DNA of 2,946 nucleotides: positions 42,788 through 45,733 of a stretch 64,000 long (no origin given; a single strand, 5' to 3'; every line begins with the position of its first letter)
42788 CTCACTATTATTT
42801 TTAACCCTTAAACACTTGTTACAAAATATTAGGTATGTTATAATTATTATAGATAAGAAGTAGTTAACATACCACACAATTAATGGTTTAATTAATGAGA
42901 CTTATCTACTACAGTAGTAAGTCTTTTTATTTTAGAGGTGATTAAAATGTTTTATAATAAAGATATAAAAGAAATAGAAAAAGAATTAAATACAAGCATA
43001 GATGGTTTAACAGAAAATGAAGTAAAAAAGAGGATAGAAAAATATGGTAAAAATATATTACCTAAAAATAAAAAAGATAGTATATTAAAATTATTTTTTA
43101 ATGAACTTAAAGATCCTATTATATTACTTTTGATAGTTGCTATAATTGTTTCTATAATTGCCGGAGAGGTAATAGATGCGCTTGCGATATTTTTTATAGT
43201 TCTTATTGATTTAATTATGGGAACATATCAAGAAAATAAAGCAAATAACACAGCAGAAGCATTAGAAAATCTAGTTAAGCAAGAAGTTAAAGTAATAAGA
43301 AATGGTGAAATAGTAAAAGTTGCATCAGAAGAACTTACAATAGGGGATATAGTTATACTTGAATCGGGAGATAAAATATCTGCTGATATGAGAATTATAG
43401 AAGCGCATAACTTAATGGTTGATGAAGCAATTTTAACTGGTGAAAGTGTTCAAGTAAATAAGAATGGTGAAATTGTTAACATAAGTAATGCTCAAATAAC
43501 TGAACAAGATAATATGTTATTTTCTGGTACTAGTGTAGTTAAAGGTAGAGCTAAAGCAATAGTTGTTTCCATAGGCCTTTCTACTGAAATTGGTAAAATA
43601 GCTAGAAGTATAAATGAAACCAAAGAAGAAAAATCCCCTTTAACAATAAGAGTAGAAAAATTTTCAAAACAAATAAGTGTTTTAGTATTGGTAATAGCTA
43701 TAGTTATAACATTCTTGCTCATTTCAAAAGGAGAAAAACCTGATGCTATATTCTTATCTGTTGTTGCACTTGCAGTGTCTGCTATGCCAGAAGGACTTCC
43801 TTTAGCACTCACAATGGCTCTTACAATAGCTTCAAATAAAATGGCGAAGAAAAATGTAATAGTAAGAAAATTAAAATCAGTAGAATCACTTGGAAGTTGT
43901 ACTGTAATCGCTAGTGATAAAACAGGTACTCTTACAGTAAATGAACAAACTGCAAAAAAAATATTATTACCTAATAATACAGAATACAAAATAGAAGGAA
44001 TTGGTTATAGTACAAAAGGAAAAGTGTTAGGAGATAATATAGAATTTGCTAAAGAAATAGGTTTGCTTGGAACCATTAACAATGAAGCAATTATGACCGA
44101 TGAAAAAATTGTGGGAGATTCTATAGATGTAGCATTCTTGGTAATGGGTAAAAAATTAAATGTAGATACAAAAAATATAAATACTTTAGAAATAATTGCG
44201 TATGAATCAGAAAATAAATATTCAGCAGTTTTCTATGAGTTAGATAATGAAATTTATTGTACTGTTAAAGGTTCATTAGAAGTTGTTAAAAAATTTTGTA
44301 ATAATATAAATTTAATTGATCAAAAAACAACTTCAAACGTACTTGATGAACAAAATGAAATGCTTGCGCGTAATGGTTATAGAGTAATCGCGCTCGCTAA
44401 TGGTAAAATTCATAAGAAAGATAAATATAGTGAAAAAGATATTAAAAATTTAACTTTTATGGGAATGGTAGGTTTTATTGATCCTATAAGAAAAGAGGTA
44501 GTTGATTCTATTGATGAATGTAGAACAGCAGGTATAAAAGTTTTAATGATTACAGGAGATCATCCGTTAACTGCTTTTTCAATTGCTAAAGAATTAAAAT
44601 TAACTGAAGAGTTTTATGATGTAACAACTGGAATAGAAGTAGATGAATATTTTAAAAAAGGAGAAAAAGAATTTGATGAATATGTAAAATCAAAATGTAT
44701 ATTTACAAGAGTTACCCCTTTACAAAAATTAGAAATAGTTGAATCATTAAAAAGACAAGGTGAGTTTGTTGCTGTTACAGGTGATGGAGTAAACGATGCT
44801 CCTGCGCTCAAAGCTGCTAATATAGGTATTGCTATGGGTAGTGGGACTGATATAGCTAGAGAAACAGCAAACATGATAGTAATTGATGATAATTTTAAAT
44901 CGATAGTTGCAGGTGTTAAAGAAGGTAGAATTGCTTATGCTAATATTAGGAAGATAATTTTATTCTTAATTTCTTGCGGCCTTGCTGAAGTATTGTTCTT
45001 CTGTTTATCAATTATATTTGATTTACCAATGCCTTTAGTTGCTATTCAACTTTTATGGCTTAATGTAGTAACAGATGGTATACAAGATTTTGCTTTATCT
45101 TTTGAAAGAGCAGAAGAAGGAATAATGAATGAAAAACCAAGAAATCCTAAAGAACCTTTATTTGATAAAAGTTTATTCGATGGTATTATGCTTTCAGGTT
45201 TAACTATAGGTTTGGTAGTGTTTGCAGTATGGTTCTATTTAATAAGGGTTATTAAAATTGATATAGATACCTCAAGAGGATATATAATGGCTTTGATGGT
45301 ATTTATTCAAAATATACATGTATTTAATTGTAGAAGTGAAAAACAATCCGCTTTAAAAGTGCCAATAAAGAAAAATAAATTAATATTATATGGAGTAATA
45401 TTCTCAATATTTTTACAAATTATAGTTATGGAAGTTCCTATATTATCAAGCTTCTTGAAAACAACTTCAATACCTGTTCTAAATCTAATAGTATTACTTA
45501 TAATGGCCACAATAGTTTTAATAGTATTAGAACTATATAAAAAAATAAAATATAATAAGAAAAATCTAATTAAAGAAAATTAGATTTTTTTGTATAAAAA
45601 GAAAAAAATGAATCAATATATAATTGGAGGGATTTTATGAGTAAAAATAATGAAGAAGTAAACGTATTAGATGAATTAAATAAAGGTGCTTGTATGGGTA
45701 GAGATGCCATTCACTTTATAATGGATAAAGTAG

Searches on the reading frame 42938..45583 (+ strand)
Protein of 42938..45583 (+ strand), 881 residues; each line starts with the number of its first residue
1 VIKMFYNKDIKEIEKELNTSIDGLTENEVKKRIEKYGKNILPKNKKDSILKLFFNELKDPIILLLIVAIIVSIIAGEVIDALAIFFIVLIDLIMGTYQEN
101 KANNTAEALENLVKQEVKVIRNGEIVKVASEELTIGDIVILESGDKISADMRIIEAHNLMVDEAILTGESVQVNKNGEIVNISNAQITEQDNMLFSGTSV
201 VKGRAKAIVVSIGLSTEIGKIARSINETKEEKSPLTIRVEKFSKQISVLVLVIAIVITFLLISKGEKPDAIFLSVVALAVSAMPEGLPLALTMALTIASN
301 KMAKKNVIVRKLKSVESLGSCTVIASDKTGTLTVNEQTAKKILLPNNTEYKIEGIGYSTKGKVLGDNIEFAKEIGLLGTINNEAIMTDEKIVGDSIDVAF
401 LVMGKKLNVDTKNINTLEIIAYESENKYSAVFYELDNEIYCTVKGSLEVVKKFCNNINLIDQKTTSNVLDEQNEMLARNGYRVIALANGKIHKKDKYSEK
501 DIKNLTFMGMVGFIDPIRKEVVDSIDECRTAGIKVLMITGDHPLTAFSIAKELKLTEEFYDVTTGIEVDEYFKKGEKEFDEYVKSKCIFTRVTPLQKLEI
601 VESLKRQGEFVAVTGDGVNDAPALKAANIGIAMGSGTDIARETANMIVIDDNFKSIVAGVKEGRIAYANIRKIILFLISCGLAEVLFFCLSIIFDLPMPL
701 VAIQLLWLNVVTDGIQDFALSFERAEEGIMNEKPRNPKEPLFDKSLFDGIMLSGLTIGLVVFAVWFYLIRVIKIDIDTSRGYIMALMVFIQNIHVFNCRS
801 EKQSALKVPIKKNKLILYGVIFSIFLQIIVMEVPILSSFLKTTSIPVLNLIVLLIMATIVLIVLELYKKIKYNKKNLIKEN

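Call 52: search_protein_families(library=pfam, proteins=[window:42938-45583:+])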
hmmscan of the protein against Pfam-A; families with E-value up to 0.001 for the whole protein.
window:42938-45583:+ (881 aa): 6 families
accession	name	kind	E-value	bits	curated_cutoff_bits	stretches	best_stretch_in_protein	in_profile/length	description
PF00122.25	E1-E2_ATPase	-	7.4e-54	182.4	28.1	1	112-305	2-181/181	E1-E2 ATPase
PF00689.26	Cation_ATPase_C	-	4.9e-45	153.9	27.3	1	697-870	1-175/175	Cation transporting ATPase, C-terminus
PF00690.31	Cation_ATPase_N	-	4.3e-21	74.8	20.4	1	6-72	2-69/69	Cation transporter/ATPase, N-terminus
PF00702.32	Hydrolase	-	6.5e-17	63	26.4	1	324-628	4-191/191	haloacid dehalogenase-like hydrolase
PF13246.12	Cation_ATPase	-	3.3e-07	30.7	21.7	1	384-457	12-91/91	Cation transport ATPase (P-type)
PF08282.18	Hydrolase_3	-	9.3e-06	26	20.9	1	600-654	195-249/255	haloacid dehalogenase-like hydrolase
